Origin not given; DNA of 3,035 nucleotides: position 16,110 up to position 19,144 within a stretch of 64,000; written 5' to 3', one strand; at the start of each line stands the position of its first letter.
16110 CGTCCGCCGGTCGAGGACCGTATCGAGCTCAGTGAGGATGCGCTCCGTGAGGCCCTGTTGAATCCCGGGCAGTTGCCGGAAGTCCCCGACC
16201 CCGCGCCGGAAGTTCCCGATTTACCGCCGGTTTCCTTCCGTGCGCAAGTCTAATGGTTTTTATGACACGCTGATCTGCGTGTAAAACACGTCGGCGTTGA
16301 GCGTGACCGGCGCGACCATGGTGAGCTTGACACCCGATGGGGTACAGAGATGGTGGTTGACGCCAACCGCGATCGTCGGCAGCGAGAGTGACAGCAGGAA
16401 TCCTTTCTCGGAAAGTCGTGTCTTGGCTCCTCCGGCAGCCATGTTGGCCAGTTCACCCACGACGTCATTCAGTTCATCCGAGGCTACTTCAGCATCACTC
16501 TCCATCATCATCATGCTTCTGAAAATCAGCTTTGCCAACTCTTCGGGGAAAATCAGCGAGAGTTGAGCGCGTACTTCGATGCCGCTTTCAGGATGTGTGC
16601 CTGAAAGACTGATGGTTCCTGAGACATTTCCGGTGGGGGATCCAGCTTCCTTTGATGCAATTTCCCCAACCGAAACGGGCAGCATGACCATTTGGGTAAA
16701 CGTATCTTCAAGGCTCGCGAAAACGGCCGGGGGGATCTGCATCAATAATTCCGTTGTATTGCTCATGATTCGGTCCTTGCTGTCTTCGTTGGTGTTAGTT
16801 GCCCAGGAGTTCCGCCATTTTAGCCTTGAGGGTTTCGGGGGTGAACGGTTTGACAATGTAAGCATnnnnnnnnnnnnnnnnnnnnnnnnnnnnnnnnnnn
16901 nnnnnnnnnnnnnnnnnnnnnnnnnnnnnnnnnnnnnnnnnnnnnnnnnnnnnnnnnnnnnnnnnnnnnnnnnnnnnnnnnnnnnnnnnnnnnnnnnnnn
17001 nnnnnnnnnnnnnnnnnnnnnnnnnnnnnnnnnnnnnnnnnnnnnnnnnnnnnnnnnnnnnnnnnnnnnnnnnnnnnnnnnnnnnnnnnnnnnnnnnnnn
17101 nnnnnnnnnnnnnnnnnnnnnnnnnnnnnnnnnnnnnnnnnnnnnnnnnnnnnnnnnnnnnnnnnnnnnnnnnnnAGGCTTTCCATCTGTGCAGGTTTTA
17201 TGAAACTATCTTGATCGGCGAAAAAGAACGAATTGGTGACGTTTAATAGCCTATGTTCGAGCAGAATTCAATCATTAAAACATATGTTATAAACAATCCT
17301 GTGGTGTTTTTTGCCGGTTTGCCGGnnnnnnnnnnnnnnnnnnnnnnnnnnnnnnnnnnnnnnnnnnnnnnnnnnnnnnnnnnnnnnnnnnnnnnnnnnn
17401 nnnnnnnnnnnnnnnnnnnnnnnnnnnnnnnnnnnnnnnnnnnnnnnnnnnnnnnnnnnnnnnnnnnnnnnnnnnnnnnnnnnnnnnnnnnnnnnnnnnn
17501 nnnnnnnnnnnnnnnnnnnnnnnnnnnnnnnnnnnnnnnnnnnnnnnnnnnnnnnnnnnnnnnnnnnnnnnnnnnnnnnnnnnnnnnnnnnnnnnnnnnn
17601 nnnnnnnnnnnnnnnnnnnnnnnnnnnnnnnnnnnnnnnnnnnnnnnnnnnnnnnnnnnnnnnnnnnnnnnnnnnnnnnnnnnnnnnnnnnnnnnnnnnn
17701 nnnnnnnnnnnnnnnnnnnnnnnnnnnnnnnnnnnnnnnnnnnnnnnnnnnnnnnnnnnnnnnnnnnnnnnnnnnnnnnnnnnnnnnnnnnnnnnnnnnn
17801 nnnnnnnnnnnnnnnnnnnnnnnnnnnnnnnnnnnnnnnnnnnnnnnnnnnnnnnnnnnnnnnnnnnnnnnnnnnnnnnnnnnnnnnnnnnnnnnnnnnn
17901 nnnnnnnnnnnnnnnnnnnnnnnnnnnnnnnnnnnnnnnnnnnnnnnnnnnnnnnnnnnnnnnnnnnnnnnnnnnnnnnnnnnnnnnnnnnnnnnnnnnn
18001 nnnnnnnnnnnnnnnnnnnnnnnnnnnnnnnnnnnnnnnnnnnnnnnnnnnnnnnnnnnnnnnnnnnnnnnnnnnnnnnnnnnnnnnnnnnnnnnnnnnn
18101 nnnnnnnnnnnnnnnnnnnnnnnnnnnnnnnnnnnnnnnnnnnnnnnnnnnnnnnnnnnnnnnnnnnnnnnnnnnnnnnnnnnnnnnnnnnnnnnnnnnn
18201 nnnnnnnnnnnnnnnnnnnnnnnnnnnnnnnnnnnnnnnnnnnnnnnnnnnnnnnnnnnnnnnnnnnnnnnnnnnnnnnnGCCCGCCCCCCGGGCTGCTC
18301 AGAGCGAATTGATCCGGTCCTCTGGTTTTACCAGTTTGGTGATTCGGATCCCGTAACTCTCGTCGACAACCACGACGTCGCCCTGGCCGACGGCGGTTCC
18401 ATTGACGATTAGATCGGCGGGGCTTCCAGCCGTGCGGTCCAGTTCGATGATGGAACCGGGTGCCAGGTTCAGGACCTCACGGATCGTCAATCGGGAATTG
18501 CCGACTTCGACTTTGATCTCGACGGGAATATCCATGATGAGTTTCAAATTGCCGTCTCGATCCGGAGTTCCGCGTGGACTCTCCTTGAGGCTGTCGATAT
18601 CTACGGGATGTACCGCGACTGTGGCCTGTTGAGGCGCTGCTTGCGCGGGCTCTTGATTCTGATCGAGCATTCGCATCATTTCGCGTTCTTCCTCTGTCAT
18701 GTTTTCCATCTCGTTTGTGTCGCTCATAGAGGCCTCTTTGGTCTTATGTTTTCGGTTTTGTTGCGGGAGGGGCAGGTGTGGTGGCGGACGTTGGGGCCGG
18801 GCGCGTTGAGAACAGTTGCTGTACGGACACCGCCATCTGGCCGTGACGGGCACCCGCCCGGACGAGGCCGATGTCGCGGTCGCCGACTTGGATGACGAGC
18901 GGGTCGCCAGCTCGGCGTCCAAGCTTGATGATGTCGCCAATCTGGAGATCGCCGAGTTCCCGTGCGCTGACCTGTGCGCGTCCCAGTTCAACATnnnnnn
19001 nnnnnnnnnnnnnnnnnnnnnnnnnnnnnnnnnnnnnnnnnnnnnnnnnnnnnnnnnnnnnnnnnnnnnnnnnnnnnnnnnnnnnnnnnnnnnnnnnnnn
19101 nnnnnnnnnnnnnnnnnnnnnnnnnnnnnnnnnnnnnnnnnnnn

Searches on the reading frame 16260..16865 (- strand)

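Call 8: search_protein_families(library=pfam, proteins=[window:16260-16865:-])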
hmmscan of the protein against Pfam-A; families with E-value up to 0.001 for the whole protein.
window:16260-16865:- (201 aa): 2 families
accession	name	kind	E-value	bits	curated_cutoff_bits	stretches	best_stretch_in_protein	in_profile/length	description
PF13690.11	CheX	-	8.2e-15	55.1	27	1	99-180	12-87/94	Chemotaxis phosphatase CheX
PF04509.17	CheC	-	0.0002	21.7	22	1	134-156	4-27/38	CheC-like family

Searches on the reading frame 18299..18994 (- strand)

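Call 9: search_protein_families(library=pfam, proteins=[window:18299-18994:-])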
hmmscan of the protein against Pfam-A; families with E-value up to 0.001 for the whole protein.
window:18299-18994:- (231 aa): 1 family
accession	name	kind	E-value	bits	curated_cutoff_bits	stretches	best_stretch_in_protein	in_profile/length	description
PF01052.25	FliMN_C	-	6.3e-24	84.1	23.8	1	152-222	2-72/73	Type III flagellar switch regulator (C-ring) FliN C-term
